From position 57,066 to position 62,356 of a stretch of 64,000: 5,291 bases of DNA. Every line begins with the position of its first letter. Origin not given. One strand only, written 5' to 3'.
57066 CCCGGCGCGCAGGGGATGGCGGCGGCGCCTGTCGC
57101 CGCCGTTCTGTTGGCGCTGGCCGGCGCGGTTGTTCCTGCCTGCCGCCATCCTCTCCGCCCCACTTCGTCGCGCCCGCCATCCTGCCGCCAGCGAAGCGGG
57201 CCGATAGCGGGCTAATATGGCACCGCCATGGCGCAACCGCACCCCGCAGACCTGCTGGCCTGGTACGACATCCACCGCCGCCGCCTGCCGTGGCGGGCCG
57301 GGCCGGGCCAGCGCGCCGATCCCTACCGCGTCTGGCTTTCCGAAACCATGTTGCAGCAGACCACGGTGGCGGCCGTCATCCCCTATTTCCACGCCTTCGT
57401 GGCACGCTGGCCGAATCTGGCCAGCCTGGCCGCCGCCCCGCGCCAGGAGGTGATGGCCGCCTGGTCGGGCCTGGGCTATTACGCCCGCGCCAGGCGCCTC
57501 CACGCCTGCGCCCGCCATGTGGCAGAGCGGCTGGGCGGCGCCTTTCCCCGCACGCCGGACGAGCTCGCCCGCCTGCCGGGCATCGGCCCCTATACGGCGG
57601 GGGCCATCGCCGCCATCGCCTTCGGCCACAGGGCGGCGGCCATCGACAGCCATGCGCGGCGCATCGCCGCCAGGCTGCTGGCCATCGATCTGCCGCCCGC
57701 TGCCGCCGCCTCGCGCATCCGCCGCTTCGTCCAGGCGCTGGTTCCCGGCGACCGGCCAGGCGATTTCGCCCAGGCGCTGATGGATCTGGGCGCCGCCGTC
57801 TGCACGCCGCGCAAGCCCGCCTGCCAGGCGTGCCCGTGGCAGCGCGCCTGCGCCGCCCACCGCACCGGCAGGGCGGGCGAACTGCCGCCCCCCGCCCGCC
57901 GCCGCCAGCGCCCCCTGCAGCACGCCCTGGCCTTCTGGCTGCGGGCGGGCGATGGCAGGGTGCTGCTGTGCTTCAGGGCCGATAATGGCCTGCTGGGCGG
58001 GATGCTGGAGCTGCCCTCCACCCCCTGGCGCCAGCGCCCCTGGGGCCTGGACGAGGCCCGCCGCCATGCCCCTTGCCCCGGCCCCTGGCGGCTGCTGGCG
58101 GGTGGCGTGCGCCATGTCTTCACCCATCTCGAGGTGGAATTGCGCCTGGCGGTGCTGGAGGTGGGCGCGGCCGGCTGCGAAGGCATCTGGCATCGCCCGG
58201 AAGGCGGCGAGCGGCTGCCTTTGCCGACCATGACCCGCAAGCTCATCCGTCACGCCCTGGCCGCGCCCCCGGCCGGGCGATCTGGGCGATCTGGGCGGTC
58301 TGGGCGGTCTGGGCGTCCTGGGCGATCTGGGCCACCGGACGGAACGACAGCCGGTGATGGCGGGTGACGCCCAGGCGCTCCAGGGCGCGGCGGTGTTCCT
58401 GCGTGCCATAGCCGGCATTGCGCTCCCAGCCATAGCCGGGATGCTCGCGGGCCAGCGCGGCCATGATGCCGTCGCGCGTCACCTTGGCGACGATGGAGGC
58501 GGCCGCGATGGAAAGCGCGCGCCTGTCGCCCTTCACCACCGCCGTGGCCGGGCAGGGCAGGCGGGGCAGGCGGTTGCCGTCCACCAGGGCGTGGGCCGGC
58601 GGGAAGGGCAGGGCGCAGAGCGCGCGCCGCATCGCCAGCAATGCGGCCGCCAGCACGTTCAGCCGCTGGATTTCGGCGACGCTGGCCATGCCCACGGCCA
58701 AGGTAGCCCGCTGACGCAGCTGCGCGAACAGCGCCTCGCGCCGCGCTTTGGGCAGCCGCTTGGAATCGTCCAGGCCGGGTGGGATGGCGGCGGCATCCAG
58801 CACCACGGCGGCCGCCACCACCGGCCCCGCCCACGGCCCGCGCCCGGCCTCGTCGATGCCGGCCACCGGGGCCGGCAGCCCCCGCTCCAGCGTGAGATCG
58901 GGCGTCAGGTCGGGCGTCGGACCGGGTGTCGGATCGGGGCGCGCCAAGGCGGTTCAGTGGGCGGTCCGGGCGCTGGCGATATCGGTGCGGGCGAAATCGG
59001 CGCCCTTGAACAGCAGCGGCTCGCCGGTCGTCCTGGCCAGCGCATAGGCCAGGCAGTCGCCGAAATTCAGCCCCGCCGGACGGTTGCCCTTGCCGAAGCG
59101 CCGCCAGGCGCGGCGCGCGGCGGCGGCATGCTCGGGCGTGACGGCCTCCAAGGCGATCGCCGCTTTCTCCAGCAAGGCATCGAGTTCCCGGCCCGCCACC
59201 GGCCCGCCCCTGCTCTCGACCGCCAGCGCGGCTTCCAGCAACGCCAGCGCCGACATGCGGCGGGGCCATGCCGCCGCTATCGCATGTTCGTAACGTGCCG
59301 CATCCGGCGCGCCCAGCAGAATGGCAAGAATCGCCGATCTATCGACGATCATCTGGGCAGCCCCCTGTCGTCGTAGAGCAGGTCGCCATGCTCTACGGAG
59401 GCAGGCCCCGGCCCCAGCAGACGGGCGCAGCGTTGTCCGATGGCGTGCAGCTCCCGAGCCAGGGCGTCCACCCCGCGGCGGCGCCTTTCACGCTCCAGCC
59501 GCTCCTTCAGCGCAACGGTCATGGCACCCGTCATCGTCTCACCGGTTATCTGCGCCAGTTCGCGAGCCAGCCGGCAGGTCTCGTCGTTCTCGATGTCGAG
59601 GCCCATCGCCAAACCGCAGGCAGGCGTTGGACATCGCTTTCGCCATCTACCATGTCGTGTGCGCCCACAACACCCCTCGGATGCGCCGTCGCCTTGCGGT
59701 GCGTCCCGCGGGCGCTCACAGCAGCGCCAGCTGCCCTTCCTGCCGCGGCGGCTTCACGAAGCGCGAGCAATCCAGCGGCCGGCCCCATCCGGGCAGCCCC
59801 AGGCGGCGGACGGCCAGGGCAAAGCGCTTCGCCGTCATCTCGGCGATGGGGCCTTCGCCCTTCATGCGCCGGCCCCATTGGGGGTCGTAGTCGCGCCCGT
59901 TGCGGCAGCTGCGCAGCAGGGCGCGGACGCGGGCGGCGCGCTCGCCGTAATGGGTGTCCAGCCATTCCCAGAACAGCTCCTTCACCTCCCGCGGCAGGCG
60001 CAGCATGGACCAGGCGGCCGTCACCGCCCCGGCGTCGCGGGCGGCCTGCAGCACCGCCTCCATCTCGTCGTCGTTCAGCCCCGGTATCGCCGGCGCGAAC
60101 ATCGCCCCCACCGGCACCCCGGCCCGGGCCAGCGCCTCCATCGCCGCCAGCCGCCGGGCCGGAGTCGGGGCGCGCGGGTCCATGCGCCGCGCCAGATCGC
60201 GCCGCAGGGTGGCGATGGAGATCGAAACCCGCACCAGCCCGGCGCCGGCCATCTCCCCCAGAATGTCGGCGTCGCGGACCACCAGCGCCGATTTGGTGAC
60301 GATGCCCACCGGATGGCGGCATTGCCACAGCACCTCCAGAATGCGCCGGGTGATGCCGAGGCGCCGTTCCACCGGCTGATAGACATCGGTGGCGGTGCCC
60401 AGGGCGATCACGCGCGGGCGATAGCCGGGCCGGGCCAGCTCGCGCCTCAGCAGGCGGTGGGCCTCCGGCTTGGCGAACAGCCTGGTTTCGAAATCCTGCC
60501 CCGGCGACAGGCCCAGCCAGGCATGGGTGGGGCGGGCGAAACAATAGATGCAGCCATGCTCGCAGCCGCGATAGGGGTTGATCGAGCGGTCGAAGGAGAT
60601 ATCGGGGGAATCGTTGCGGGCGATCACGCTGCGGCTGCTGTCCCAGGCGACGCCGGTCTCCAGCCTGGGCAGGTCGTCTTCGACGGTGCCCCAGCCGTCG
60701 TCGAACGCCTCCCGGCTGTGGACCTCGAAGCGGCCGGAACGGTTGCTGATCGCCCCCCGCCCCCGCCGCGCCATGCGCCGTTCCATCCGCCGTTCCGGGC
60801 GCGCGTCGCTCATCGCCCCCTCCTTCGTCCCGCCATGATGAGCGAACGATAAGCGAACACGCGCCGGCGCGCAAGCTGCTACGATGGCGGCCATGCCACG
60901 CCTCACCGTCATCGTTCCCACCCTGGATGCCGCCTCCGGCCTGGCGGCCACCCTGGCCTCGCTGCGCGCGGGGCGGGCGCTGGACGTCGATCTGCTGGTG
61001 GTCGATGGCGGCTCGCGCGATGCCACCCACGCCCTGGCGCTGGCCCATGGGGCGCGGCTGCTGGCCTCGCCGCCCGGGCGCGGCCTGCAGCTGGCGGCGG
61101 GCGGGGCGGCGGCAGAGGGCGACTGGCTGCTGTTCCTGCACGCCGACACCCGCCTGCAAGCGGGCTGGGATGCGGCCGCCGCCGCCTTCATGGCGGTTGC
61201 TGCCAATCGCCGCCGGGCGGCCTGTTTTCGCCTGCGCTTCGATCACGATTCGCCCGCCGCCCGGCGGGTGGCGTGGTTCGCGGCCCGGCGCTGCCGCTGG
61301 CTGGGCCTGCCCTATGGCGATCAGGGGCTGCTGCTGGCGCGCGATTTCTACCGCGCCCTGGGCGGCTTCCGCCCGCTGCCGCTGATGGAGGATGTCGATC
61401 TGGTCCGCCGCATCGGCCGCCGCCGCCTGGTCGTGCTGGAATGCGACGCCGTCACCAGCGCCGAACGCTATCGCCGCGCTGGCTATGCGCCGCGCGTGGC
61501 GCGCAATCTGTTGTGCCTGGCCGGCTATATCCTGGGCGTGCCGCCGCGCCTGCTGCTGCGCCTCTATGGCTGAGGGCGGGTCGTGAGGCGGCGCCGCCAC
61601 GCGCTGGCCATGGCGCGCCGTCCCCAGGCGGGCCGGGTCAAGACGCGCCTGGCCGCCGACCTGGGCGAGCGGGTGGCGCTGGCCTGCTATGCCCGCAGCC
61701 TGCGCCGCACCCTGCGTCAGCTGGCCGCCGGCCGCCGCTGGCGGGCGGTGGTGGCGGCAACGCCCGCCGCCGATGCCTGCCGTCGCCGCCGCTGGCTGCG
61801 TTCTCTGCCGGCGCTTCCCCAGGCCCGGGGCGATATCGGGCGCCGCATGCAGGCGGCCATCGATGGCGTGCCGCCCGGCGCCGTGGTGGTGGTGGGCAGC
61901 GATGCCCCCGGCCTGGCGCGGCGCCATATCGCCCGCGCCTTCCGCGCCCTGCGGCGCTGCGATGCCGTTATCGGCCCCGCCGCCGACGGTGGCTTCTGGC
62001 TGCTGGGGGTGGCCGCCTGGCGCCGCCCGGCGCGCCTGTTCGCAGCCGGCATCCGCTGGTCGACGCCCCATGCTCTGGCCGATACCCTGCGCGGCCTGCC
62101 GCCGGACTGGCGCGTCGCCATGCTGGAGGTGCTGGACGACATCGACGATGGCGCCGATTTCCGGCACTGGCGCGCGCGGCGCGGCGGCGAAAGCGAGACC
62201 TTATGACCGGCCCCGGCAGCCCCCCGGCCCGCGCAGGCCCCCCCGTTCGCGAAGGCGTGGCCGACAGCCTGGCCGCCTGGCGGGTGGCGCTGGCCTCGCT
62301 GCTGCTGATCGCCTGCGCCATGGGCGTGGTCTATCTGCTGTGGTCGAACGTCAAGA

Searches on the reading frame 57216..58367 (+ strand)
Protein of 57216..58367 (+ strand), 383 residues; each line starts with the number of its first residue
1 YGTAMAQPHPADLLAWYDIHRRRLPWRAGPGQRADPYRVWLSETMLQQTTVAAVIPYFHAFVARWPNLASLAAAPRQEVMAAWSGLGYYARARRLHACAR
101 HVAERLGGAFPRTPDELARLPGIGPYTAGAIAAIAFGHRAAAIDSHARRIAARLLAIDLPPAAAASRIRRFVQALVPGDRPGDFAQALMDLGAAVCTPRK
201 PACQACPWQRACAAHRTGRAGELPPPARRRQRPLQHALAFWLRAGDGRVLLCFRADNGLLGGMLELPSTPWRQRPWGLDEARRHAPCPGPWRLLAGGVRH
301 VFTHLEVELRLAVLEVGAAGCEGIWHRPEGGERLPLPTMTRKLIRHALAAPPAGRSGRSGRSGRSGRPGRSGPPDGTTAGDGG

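Call 29: search_protein_families(library=pfam, proteins=[window:57216-58367:+], max_evalue=0.00001)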
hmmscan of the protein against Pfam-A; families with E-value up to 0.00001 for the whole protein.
window:57216-58367:+ (383 aa): 3 families
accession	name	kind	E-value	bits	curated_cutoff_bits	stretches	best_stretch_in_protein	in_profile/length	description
PF00730.31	HhH-GPD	-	1.9e-16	60.8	26.2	1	42-159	2-91/108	HhH-GPD superfamily base excision DNA repair protein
PF14815.12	NUDIX_4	-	7.3e-15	55.2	35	1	239-345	2-112/113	NUDIX domain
PF00633.29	HHH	-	1.6e-09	37.6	24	1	105-133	1-29/30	Helix-hairpin-helix motif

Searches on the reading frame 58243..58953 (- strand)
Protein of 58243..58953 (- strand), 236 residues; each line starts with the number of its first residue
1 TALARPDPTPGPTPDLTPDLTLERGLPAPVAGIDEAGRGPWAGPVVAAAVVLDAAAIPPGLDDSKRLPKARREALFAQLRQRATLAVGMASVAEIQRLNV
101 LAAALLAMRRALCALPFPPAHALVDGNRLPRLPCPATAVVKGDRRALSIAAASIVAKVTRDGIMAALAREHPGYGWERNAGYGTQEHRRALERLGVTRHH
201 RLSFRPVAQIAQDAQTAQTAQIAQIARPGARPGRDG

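Call 66: search_protein_families(library=pfam, proteins=[window:58243-58953:-], max_evalue=0.00001)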
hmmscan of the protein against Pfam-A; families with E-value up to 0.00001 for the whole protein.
window:58243-58953:- (236 aa): 1 family
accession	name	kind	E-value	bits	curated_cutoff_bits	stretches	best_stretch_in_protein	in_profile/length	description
PF01351.25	RNase_HII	-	8.7e-44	150.2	25.8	1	31-206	1-198/199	Ribonuclease HII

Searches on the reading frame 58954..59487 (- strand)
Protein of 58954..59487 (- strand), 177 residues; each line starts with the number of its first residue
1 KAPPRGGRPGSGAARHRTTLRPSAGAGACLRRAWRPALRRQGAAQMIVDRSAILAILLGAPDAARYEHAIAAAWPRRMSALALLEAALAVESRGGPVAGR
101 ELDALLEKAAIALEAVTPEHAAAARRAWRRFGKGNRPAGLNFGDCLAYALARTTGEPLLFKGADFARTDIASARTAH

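Call 66: search_protein_families(library=pfam, proteins=[window:58954-59487:-], max_evalue=0.00001)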
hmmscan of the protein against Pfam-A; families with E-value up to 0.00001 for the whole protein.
window:58954-59487:- (177 aa): 1 family
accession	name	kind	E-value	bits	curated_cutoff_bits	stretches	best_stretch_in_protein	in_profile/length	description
PF01850.27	PIN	-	9e-15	55.8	23.6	1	46-169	1-118/120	PIN domain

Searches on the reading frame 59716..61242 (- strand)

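Call 29: search_protein_families(library=pfam, proteins=[window:59716-61242:-], max_evalue=0.00001)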
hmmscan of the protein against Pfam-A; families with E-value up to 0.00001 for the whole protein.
window:59716-61242:- (508 aa): 1 family
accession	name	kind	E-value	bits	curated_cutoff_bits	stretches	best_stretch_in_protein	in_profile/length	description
PF04055.27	Radical_SAM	-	1.8e-19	70.9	29.5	1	221-399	1-164/166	Radical SAM superfamily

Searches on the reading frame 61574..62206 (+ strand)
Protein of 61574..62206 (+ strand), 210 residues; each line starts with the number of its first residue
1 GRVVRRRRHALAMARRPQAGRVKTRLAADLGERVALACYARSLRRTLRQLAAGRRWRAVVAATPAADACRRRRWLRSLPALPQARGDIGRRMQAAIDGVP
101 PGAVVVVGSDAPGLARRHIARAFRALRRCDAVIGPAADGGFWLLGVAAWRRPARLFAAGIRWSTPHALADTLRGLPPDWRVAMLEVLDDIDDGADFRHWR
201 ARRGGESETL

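Call 66: search_protein_families(library=pfam, proteins=[window:61574-62206:+], max_evalue=0.00001)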
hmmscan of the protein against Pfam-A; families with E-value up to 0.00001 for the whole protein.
window:61574-62206:+ (210 aa): 1 family
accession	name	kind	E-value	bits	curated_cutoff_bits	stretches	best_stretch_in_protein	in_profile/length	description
PF09837.15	DUF2064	-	7.1e-29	100.5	25.8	1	46-164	1-120/120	Uncharacterized protein conserved in bacteria (DUF2064)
